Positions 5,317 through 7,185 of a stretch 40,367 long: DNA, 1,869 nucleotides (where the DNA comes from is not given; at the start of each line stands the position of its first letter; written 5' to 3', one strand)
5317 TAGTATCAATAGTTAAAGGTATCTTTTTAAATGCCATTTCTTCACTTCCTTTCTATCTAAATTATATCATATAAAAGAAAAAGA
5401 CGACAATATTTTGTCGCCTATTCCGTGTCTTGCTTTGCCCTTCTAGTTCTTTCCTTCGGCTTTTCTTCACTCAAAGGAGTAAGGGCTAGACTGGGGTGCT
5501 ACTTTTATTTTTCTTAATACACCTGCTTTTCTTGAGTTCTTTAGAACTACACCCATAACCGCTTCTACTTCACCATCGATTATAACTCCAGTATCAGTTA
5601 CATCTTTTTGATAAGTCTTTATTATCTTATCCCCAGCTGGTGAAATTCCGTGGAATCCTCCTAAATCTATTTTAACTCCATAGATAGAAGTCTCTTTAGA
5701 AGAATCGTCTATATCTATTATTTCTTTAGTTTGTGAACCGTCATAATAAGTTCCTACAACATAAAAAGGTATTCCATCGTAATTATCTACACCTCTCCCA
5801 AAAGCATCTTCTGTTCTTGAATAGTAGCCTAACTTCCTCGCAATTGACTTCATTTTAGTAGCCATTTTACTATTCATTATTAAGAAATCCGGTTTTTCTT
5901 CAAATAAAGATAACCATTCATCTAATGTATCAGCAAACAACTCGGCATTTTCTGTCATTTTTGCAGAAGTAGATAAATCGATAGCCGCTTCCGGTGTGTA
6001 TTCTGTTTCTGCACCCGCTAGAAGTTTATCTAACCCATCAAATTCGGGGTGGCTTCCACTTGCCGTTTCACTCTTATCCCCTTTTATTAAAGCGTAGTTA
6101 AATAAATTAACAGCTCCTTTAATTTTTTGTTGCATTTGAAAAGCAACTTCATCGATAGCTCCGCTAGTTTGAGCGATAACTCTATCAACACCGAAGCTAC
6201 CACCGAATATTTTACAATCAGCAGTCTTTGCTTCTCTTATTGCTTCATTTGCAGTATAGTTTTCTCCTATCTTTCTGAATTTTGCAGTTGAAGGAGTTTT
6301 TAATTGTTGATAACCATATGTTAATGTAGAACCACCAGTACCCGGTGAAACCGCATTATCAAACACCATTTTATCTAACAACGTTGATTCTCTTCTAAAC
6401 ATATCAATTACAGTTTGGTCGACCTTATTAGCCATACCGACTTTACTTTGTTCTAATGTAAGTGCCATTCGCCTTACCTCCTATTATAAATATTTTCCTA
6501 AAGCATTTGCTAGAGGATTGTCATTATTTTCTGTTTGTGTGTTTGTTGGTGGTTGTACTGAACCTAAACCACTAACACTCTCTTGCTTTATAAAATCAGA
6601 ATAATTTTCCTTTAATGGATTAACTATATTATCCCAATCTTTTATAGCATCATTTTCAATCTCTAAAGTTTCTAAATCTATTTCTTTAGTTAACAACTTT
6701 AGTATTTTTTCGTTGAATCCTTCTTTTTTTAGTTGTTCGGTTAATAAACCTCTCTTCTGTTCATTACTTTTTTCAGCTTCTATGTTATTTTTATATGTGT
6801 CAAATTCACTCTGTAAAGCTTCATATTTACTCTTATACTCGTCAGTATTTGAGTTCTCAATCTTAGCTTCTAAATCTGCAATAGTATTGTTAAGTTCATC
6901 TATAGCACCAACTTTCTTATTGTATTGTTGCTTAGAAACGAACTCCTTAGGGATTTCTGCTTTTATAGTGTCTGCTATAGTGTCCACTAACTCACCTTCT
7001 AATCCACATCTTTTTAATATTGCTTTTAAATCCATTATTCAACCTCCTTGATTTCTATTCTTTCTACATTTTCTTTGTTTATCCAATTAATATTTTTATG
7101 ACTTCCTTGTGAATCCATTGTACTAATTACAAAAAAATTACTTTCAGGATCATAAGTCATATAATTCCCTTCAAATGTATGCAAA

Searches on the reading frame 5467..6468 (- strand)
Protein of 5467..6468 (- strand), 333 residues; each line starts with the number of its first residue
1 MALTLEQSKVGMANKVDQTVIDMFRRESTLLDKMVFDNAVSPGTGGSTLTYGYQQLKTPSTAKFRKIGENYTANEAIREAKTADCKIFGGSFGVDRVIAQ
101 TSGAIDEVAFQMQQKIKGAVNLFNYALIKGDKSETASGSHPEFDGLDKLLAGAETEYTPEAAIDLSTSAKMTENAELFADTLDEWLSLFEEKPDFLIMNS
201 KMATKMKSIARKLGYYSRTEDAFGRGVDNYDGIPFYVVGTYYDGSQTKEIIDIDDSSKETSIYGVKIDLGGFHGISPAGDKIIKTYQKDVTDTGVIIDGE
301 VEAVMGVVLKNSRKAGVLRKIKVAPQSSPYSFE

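Call 4: search_protein_families(library=pfam, proteins=[window:5467-6468:-], max_evalue=0.01)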
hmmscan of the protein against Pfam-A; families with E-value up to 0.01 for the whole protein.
window:5467-6468:- (333 aa): 1 family
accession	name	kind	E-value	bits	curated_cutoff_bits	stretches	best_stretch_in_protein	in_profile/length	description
PF17236.8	SU10_MCP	-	2.3e-09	37.6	24.1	1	19-235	17-223/292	SU10 major capsid protein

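Call 5: search_protein_families(library=phrogs, proteins=[window:5467-6468:-], max_evalue=0.001)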
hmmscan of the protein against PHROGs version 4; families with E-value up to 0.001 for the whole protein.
window:5467-6468:- (333 aa): 1 family
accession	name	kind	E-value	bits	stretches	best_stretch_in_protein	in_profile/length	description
phrog_212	-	head and packaging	1.2e-67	229.5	1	1-325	4-297/301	major head protein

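Call 16: search_dna_similar(query=window:5467-6468:-, collection=phages, mode=protein, max_rows=40, rows=best)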
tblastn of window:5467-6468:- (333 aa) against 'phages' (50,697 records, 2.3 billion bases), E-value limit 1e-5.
Records with a match: 62; places in all: 62; records where one place covers at least 80% of the query: 40.
Best place of each record, by identity: 95-99% 4; <60% 58.
By first word of the organism name: Paenibacillus 13; Streptomyces 10; Caulobacter 9; Clostridium 6; Rhizobium 5; Gordonia 4; Bacteriophage 2; Rhodococcus 2; Bertelyvirus 2; Fusobacterium 1; and 8 more.
By host as written in the record: Caulobacter vibrioides CB15 11; Paenibacillus larvae 11; Streptomyces venezuelae ATCC 10712 3; Clostridium perfringens 2; - 2; Streptomyces platensis MJ1A1 2; Streptomyces griseus ATCC 10137 2; Streptomyces venezuelae 2; and 22 more.
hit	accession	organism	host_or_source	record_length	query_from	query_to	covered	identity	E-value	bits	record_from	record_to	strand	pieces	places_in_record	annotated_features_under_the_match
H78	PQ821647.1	Clostridium phage HMD-PC1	Clostridium perfringens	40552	1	333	100%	95.5%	0e+0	648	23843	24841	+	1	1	hypothetical protein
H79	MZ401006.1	Clostridium phage CPQ4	Clostridium perfringens JCM 1290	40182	1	333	100%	95.5%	0e+0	648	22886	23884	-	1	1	hypothetical protein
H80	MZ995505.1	Clostridium phage vB_CpeP_PMQ04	Clostridium perfringens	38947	1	333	100%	95.2%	0e+0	646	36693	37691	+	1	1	hypothetical protein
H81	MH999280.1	Clostridium phage CPD1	Clostridium perfringens 2589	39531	1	324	97%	95.4%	0e+0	631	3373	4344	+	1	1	hypothetical protein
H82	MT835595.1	Bacteriophage sp.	human fecal samples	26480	1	328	98%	52.9%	3e-104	340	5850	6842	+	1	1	record has no annotation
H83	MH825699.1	Streptomyces phage Darolandstone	Streptomyces platensis MJ1A1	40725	1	331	99%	39.1%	4e-57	205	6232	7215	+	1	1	7: major capsid protein | 8: hypothetical protein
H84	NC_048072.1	Streptomyces phage Darolandstone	Streptomyces platensis MJ1A1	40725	1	331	99%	39.1%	4e-57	205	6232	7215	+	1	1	7: major head protein | 8: hypothetical protein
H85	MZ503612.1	Fusobacterium phage FNU_1P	Fusobacterium nucleatum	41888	2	323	97%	40.0%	1e-55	200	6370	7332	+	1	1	major capsid protein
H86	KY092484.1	Streptomyces phage Raleigh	Streptomyces griseus ATCC 10137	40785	1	324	97%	38.8%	2e-56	202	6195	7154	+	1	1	major capsid protein | hypothetical protein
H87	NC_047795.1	Streptomyces phage Raleigh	Streptomyces griseus ATCC 10137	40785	1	324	97%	38.8%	2e-56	202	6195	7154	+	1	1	major head protein | hypothetical protein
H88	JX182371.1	Streptomyces phage SV1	Streptomyces venezuelae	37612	1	323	97%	37.2%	2e-48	179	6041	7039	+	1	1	major capsid protein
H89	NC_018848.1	Streptomyces phage SV1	Streptomyces venezuelae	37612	1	323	97%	37.2%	2e-48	179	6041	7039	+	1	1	major head protein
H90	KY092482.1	Streptomyces phage Mojorita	Streptomyces venezuelae ATCC 10712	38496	1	331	99%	35.6%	6e-49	181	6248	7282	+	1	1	major capsid protein | hypothetical protein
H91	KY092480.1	Streptomyces phage Picard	Streptomyces venezuelae ATCC 10712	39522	1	331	99%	35.6%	2e-48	179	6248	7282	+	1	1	major capsid protein | hypothetical protein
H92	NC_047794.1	Streptomyces phage Picard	Streptomyces venezuelae ATCC 10712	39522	1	331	99%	35.6%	2e-48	179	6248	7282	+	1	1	major head protein | hypothetical protein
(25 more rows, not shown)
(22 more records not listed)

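Call 18: get_annotated_region(hit=H82, flank=8000)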
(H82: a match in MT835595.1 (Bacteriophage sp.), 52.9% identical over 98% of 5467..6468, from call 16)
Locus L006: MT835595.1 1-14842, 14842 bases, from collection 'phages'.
description: UNVERIFIED: Bacteriophage sp. clone scaffold_263 genomic sequence.
organism: Bacteriophage sp. (NCBI taxid 38018)
taxonomy: Viruses
host: -; source: human fecal samples; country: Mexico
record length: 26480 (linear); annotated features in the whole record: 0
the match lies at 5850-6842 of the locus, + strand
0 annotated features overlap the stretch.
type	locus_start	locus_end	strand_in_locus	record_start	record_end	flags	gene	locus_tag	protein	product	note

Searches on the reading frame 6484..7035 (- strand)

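Call 4: search_protein_families(library=pfam, proteins=[window:6484-7035:-], max_evalue=0.01)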
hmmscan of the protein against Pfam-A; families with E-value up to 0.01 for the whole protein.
window:6484-7035:- (183 aa): 1 family
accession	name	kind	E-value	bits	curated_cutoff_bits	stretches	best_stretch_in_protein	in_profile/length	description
PF06810.17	Phage_scaffold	-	1.3e-19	71.2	35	1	3-166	2-166/170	Phage capsid assembly scaffolding protein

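Call 5: search_protein_families(library=phrogs, proteins=[window:6484-7035:-], max_evalue=0.001)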
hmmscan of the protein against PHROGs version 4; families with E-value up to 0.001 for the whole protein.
window:6484-7035:- (183 aa): 1 family
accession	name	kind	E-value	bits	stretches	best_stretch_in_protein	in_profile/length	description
phrog_194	-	head and packaging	2.1e-26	94.5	1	1-173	20-196/335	head scaffolding protein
